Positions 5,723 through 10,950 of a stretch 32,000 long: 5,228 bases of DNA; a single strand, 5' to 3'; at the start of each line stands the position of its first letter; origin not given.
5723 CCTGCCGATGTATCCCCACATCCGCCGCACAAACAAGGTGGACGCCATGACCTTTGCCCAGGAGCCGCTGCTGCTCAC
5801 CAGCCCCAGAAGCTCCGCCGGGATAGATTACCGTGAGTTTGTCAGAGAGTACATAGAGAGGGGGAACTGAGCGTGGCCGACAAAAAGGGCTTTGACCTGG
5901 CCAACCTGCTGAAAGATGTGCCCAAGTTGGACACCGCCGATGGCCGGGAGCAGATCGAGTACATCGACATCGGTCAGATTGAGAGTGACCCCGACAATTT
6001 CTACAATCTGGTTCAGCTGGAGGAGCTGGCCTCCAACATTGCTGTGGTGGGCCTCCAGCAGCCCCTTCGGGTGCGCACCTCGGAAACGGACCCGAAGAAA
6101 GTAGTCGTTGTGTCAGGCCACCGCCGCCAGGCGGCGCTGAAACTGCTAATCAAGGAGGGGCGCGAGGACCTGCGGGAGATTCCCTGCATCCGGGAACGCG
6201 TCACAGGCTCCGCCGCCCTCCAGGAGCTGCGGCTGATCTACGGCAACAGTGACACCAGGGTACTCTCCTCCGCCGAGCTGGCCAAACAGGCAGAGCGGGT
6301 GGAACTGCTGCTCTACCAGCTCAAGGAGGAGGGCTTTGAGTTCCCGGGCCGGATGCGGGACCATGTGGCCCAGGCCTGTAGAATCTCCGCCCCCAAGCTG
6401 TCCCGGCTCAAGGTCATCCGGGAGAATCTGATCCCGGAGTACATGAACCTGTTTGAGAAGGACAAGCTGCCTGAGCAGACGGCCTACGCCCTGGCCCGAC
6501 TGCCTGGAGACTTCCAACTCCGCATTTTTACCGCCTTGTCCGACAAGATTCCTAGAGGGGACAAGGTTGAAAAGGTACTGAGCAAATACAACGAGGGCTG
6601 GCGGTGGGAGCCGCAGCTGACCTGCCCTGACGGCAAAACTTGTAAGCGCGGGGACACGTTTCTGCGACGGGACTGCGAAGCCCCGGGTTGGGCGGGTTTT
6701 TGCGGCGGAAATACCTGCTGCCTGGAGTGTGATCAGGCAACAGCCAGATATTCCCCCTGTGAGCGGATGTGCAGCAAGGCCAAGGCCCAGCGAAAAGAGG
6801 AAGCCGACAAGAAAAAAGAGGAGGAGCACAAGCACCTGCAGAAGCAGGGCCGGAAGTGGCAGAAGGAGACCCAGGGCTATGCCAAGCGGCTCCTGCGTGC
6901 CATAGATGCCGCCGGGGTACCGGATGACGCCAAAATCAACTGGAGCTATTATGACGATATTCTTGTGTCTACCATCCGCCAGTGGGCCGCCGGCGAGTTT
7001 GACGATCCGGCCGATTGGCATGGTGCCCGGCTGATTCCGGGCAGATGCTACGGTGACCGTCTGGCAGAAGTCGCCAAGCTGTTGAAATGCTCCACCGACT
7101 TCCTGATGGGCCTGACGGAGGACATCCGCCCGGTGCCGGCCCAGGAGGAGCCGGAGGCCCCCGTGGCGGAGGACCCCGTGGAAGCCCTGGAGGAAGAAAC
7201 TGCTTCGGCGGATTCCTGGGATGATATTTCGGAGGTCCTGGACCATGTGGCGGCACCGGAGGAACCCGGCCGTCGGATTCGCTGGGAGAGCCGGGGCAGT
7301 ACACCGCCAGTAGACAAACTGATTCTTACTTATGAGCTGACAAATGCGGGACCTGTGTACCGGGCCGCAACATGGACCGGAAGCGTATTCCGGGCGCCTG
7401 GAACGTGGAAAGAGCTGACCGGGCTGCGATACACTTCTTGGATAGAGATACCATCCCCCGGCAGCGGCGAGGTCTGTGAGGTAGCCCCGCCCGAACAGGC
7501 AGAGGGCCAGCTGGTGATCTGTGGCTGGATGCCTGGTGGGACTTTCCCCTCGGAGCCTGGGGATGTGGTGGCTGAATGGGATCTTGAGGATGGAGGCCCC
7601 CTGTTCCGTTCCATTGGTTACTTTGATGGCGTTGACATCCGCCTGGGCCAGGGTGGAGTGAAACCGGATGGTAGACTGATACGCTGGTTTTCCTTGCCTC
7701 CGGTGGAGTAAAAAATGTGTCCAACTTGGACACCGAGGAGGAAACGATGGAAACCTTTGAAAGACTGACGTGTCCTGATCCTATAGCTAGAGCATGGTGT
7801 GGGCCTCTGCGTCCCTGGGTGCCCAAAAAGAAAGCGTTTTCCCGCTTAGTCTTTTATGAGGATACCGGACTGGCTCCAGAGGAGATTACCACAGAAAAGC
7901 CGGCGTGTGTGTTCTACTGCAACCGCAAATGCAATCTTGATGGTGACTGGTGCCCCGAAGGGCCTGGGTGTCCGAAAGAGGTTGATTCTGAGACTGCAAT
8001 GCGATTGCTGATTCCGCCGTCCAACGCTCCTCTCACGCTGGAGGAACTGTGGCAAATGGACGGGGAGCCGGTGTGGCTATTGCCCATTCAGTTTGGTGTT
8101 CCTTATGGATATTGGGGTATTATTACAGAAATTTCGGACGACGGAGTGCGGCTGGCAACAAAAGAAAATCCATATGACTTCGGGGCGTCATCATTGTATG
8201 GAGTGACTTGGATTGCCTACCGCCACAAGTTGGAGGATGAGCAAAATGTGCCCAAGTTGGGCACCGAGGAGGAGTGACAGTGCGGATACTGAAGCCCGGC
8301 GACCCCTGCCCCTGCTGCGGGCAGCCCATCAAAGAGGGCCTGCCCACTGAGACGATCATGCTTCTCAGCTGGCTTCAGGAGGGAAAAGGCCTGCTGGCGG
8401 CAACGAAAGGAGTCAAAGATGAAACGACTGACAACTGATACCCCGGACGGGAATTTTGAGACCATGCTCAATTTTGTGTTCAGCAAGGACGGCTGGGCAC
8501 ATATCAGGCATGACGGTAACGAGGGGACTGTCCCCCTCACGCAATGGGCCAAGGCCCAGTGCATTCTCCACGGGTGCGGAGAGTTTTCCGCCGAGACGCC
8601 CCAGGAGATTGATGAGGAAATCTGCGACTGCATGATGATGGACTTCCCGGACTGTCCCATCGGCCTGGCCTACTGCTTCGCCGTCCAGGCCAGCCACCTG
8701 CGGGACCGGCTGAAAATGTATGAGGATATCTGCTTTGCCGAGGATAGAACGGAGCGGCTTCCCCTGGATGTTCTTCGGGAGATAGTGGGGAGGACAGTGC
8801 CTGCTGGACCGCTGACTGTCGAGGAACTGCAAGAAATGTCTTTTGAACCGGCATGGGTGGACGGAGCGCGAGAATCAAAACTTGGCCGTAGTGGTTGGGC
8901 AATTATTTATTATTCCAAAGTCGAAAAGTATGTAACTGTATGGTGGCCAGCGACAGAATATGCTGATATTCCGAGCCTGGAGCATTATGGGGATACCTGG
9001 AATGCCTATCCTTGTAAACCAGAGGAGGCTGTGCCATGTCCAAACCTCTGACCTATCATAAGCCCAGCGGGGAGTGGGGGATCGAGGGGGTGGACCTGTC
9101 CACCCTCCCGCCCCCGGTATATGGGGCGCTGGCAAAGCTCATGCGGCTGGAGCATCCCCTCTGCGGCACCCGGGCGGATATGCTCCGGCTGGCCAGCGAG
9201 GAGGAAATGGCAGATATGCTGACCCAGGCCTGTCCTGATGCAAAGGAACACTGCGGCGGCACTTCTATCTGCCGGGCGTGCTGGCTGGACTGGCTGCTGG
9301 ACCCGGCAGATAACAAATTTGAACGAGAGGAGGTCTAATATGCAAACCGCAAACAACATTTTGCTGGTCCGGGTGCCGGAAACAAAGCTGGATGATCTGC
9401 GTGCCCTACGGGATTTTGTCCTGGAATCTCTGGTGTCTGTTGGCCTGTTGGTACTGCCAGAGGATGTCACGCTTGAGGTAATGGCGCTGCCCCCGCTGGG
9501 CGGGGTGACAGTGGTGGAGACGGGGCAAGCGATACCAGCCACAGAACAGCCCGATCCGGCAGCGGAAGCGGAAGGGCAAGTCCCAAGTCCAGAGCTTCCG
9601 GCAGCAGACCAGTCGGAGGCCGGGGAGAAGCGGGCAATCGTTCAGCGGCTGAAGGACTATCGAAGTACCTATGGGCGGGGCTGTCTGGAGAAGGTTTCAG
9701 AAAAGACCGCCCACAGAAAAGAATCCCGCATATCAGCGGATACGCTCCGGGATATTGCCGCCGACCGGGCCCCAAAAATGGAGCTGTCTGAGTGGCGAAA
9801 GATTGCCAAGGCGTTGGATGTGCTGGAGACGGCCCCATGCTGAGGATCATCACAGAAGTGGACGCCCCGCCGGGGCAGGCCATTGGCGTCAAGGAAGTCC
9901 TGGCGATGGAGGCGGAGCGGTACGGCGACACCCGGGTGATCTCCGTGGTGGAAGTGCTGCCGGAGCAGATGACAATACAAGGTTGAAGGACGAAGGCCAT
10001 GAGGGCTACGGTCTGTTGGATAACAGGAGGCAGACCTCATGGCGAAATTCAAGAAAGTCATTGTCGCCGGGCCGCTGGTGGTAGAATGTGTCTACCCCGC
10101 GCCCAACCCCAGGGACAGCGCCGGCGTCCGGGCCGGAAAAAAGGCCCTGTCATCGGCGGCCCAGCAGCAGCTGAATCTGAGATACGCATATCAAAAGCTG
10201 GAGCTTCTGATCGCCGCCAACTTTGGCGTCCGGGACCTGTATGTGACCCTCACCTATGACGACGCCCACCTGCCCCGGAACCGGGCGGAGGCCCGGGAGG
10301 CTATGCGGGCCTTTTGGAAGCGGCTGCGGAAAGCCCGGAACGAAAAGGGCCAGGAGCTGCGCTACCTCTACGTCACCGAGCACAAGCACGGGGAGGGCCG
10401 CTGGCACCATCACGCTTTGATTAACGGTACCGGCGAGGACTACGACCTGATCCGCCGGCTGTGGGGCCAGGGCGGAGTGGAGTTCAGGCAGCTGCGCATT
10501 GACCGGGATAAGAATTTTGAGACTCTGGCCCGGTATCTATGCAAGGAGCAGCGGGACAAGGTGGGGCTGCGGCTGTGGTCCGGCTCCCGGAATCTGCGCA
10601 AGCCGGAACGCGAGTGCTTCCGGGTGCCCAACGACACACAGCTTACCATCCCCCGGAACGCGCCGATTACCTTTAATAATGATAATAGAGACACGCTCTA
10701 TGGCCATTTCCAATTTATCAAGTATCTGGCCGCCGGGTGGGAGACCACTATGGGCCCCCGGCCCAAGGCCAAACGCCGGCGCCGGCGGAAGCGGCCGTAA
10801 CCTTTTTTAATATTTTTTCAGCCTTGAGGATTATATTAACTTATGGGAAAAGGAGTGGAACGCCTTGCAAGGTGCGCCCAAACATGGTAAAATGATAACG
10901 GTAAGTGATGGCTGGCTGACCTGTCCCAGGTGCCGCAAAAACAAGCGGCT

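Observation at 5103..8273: ParA-ParB module with four copies of a non-canonical 17-bp palindrome: candidate parS and a phage-plasmid lifestyle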

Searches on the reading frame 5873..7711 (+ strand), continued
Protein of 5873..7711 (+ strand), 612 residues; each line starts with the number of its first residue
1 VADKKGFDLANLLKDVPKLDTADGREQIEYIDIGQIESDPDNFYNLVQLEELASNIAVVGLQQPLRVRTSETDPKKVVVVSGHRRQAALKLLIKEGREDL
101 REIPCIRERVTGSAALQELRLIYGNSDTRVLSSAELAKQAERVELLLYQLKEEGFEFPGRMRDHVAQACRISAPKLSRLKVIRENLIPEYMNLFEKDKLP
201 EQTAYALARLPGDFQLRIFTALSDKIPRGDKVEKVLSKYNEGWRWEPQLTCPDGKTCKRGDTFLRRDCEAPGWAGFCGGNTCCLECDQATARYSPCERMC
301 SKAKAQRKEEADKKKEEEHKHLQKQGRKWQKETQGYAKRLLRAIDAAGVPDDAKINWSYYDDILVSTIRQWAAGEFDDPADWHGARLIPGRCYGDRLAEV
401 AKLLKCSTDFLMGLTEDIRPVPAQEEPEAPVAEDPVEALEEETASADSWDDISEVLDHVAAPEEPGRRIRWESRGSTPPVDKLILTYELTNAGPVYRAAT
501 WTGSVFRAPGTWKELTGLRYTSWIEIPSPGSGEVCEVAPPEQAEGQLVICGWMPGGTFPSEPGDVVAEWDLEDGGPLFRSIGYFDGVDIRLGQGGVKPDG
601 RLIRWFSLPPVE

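Call 58: fold_search(model_id=the predicted structure, library=pdb)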
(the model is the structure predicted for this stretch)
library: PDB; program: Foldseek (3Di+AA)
matches with E <= 10: 294; with E <= 0.001: 35
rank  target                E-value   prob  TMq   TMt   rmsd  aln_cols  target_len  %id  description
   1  7nfu_B                2.8e-08  1.00  0.20  0.49   8.4       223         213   19  Crystal structure of C-terminally truncated Geobacillus thermoleovorans nucleoid occlusion protein Noc (released 2021-02-17)
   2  7ol9_B                6.5e-08  1.00  0.15  0.40  16.2       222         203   22  Crystal structure of C-terminally truncated Bacillus subtilis nucleoid occlusion protein (Noc) complexed to the Noc-bi (released 2022-03-09)
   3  7nfu_A                7.2e-08  1.00  0.19  0.48   8.9       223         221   20  Crystal structure of C-terminally truncated Geobacillus thermoleovorans nucleoid occlusion protein Noc (released 2021-02-17)
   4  7ng0                  1.2e-07  1.00  0.14  0.40  13.7       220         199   19  Crystal structure of N- and C-terminally truncated Geobacillus thermoleovorans nucleoid occlusion protein Noc (released 2021-02-17)
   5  6t1f_D                1.2e-07  1.00  0.17  0.47   9.2       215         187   17  Crystal structure of the C-terminally truncated chromosome-partitioning protein ParB from Caulobacter crescentus compl (released 2020-10-14)
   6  6sdk_A                1.3e-07  1.00  0.14  0.40  14.0       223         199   22  Crystal structure of bacterial ParB dimer bound to CDP (released 2019-10-23)
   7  7bnr_A                2.4e-07  1.00  0.14  0.40  13.2       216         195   17  Crystal structure of a ParB Q52A mutant from Myxococcus xanthus bound to CTPyS (released 2021-09-08)
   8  7ol9_A                2.5e-07  1.00  0.14  0.37  18.7       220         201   21  Crystal structure of C-terminally truncated Bacillus subtilis nucleoid occlusion protein (Noc) complexed to the Noc-bi (released 2022-03-09)
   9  7bnk_A                2.6e-07  1.00  0.14  0.40  13.8       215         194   17  Crystal structure of ParB from Myxococcus xanthus bound to CDP and Monothiophosphate (released 2021-09-08)
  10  8qa9_A                4.5e-07  1.00  0.16  0.40  10.6       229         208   18  Crystal structure of the RK2 plasmid encoded co-complex of the C-terminally truncated transcriptional repressor protei (released 2024-02-21)
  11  6t1f_B                5.0e-07  1.00  0.17  0.47   8.8       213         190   17  Crystal structure of the C-terminally truncated chromosome-partitioning protein ParB from Caulobacter crescentus compl (released 2020-10-14)
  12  6sdk_B                5.0e-07  1.00  0.14  0.40  13.6       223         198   22  Crystal structure of bacterial ParB dimer bound to CDP (released 2019-10-23)
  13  6t1f_A                5.6e-07  1.00  0.18  0.45   9.2       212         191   19  Crystal structure of the C-terminally truncated chromosome-partitioning protein ParB from Caulobacter crescentus compl (released 2020-10-14)
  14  6t1f_C                8.5e-07  1.00  0.18  0.46   9.2       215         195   18  Crystal structure of the C-terminally truncated chromosome-partitioning protein ParB from Caulobacter crescentus compl (released 2020-10-14)
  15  7bnk_B                1.2e-06  1.00  0.14  0.40  13.8       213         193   17  Crystal structure of ParB from Myxococcus xanthus bound to CDP and Monothiophosphate (released 2021-09-08)
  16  8qa9_B                1.3e-06  1.00  0.16  0.40  11.7       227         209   17  Crystal structure of the RK2 plasmid encoded co-complex of the C-terminally truncated transcriptional repressor protei (released 2024-02-21)
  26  8qa8_C                1.2e-05  1.00  0.13  0.38  13.0       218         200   15  Crystal structure of the C-terminally truncated transcriptional repressor protein KorB from the RK2 plasmid complexed  (released 2024-02-21)
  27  8qa8_A                1.7e-05  1.00  0.13  0.38  12.9       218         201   15  Crystal structure of the C-terminally truncated transcriptional repressor protein KorB from the RK2 plasmid complexed  (released 2024-02-21)
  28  8qa8_B                3.5e-05  1.00  0.13  0.37  13.9       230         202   16  Crystal structure of the C-terminally truncated transcriptional repressor protein KorB from the RK2 plasmid complexed  (released 2024-02-21)
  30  8qa8_F                4.5e-05  1.00  0.13  0.38  12.9       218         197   15  Crystal structure of the C-terminally truncated transcriptional repressor protein KorB from the RK2 plasmid complexed  (released 2024-02-21)
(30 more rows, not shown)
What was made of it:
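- On Type-I ParABS partition system: Foldseek of the AF2 model matches Noc, ParB and KorB over about 220 columns, E 3e-8 to 5e-7, probability 1.0 (call 58).
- Closest known: RK2/IncP KorB-OB. Same: KorB structures are among the top fold hits (8qa9, 8qa8; call 58).
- KorB structures are among the top fold hits (8qa9, 4.5e-7; call 58).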

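Call 69: find_related_loci(query=A2, collection=viral_contigs, flank=6000)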
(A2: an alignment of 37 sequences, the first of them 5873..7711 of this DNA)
Query A2 (612 aa) in viral_contigs; peptide patterns used: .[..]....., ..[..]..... (x = any residue, [..] = any of these).
283 stretches matched a pattern; 167 encode a relative of the query (tblastn E <= 1e-3); the best 80 are kept; 80 distinct loci.
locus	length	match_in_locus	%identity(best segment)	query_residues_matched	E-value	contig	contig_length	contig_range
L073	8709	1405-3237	78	1-611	0e+0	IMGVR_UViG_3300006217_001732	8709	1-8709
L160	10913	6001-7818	76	1-612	0e+0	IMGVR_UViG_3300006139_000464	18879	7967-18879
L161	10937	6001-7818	76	1-612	0e+0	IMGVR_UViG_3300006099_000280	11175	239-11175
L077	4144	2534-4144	85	1-544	0e+0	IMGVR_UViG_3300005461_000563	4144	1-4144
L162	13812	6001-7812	69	1-612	0e+0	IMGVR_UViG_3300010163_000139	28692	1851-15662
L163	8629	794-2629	63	2-612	0e+0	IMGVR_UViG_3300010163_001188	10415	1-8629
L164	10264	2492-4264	63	15-612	0e+0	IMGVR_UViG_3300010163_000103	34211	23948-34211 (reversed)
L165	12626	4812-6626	61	7-612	0e+0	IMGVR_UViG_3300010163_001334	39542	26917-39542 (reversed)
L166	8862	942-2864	55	5-612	0e+0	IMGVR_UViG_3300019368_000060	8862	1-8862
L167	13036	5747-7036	53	4-430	2e-136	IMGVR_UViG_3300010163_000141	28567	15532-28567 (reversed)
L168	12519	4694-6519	91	1-612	0e+0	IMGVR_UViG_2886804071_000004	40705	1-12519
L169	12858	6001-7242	52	4-418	2e-129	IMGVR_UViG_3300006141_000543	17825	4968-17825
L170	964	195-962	80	5-258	1e-140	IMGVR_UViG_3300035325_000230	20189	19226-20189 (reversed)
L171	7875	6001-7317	50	4-444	4e-125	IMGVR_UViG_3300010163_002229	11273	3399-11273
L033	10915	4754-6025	50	5-418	5e-124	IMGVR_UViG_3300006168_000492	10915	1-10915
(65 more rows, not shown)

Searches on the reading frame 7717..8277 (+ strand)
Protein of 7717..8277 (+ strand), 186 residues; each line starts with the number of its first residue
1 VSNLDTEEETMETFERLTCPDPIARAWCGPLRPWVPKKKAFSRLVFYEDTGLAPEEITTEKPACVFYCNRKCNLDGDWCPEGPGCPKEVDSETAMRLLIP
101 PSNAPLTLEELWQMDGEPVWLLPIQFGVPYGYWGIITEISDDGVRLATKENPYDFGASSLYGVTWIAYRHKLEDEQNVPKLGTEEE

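Call 6: search_protein_families(library=pfam, proteins=[window:7717-8277:+], max_evalue=0.01)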
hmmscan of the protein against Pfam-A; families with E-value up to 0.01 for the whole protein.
window:7717-8277:+ (186 aa): 0 families

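Call 17: search_protein_families(library=phrogs, proteins=[window:7747-8277:+], max_evalue=0.001)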
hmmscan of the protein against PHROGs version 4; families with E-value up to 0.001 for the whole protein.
window:7747-8277:+ (176 aa): 1 family
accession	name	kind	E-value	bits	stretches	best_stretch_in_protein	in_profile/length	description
phrog_25732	-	unknown function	6.9e-11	43.1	1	85-166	34-111/113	-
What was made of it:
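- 7747..8277 (+): Variable 'insert' gene of 176 aa, function unknown, bracketed by dyads 2 and 3. Its last codons overlap dyad 3. PHROG 25732 at 7e-11, C-terminal part only (call 17).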

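Call 41: search_protein_families(library=ncbifam, proteins=[window:7747-8277:+], max_evalue=0.01)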
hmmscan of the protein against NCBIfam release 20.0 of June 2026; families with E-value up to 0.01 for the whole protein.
window:7747-8277:+ (176 aa): 0 families

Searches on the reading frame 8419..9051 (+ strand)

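Call 6: search_protein_families(library=pfam, proteins=[window:8419-9051:+], max_evalue=0.01)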
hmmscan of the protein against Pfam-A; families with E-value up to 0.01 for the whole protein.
window:8419-9051:+ (210 aa): 0 families

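Call 17: search_protein_families(library=phrogs, proteins=[window:8419-9051:+], max_evalue=0.001)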
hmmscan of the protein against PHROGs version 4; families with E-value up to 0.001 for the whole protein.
window:8419-9051:+ (210 aa): 2 families
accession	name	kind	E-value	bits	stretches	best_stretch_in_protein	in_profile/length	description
phrog_25732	-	unknown function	3.6e-07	31.1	1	125-202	37-108/113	-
phrog_2245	-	other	0.00091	20.1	0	2-54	10-59/218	nucleoside triphosphate pyrophosphohydrolase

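Call 41: search_protein_families(library=ncbifam, proteins=[window:8419-9051:+], max_evalue=0.01)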
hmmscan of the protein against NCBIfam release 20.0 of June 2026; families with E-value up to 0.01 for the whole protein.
window:8419-9051:+ (210 aa): 0 families

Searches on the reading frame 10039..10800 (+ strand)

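Call 17: search_protein_families(library=phrogs, proteins=[window:10039-10800:+], max_evalue=0.001)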
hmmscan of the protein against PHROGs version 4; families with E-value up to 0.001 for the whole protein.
window:10039-10800:+ (253 aa): 3 families
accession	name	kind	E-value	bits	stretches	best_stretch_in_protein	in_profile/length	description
phrog_3584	-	DNA, RNA and nucleotide metabolism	7e-57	193.8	1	3-192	5-197/265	replication initiation protein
phrog_942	-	DNA, RNA and nucleotide metabolism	2.7e-13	51.1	1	67-155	120-225/501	replication initiation protein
phrog_29197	-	unknown function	0.0001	23.3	1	60-128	86-167/187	-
